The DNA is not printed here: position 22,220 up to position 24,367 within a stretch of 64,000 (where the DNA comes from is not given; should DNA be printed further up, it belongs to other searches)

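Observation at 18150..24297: KaiC homologue fused to a receiver domain, co-operonic with two sensor histidine kinases (non-circadian KaiC signalling module?)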

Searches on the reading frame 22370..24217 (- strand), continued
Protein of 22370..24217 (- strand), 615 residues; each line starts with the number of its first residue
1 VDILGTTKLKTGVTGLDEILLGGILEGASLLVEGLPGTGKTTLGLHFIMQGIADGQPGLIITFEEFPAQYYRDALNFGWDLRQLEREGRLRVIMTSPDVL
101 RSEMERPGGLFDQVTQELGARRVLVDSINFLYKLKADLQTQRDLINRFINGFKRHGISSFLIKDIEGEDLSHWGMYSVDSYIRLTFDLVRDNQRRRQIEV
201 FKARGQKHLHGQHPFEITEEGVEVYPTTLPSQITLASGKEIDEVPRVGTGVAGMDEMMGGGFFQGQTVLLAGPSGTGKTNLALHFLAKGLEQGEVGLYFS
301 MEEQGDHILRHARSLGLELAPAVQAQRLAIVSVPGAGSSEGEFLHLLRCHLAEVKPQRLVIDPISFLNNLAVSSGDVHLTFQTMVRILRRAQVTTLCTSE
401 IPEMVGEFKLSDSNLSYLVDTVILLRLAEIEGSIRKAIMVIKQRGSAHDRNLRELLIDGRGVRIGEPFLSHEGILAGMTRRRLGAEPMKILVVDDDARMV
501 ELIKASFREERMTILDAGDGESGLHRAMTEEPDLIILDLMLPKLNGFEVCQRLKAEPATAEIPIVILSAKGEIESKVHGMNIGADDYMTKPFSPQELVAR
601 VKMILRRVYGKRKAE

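Call 53: fold_search(model_id=the predicted structure, library=pdb)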
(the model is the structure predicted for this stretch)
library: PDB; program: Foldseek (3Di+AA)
matches with E <= 10: 1997; with E <= 0.001: 1643
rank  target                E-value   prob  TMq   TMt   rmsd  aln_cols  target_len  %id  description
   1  9ofh_A                3.3e-49  1.00  0.66  0.86   3.7       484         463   30  Extended conformation of dusk state KaiC (released 2025-05-14)
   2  8zn6_I                4.4e-49  1.00  0.67  0.86   3.7       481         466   32  Crystal Structure of Designed Clock Protein KaiC (released 2025-04-16)
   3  7s66_A                7.4e-49  1.00  0.68  0.84   3.6       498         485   30  Extended conformation of nighttime state KaiC (released 2021-09-22)
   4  8zn7_F                1.5e-48  1.00  0.65  0.84   4.2       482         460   30  Crystal Structure of Designed Clock Protein KaiC (released 2025-04-16)
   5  8zn6_G                1.7e-48  1.00  0.68  0.87   3.6       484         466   32  Crystal Structure of Designed Clock Protein KaiC (released 2025-04-16)
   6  7s67_A                1.8e-48  1.00  0.68  0.84   3.7       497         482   30  Extended conformation of daytime state KaiC (released 2021-09-22)
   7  8zn7_E                3.4e-48  1.00  0.66  0.85   3.7       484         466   30  Crystal Structure of Designed Clock Protein KaiC (released 2025-04-16)
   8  3k0c_D                3.4e-48  1.00  0.68  0.84   3.6       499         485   30  Crystal structure of the phosphorylation-site double mutant S431A/T432E of the KaiC circadian clock protein (released 2010-03-31)
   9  8zn6_K                4.3e-48  1.00  0.67  0.87   3.7       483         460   31  Crystal Structure of Designed Clock Protein KaiC (released 2025-04-16)
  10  3k09_D                4.3e-48  1.00  0.69  0.85   3.4       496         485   30  Crystal structure of the phosphorylation-site mutant S431D of the KaiC circadian clock protein (released 2010-03-31)
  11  7v3x_G                4.3e-48  1.00  0.66  0.85   4.2       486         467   31  Crystal Structure of Cyanobacterial Circadian Clock Protein KaiC (released 2022-04-27)
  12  8zn6_L                4.6e-48  1.00  0.67  0.85   3.8       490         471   31  Crystal Structure of Designed Clock Protein KaiC (released 2025-04-16)
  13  4ijm_D                4.8e-48  1.00  0.68  0.84   3.5       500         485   31  Crystal structure of circadian clock protein KaiC A422V mutant (released 2013-02-13)
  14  4dug_D                6.1e-48  1.00  0.69  0.83   3.6       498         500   30  Crystal Structure of Circadian Clock Protein KaiC E318A Mutant (released 2012-03-14)
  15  7dy1_F                6.1e-48  1.00  0.64  0.84   4.1       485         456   31  Crystal Structure of Cyanobacterial Circadian Clock Protein KaiC (released 2022-05-18)
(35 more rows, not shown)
